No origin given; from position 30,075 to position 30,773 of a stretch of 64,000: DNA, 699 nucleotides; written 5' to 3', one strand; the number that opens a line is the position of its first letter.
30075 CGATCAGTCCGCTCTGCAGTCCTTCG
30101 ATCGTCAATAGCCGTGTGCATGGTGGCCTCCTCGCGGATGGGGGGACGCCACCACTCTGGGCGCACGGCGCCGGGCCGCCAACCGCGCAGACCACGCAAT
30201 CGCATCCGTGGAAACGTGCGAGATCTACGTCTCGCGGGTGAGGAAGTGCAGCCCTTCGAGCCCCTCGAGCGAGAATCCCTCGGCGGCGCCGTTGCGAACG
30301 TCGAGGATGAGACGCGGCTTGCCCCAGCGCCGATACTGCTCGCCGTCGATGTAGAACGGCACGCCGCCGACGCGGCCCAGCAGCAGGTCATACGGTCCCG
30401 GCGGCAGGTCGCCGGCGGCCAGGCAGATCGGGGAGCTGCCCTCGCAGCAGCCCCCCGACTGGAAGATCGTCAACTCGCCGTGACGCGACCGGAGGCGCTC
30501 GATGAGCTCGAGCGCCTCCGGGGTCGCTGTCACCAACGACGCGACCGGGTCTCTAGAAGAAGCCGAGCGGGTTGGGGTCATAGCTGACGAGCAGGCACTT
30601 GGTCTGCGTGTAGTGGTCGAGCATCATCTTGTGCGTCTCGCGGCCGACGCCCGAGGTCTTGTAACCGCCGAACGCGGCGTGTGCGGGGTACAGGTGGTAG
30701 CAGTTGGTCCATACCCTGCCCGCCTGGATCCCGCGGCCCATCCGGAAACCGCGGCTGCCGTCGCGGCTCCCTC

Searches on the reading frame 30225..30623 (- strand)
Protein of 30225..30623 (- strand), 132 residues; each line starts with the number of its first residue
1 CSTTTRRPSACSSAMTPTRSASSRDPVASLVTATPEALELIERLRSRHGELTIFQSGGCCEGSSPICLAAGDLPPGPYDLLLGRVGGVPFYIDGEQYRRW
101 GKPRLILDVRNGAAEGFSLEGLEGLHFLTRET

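Call 39: search_protein_families(library=pfam, proteins=[window:30225-30623:-], max_evalue=0.001)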
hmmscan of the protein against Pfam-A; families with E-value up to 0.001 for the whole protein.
window:30225-30623:- (132 aa): 1 family
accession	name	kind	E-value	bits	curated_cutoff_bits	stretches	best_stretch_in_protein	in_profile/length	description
PF05610.16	DUF779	-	1.1e-31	109.3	25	1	40-131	1-92/94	Protein of unknown function (DUF779)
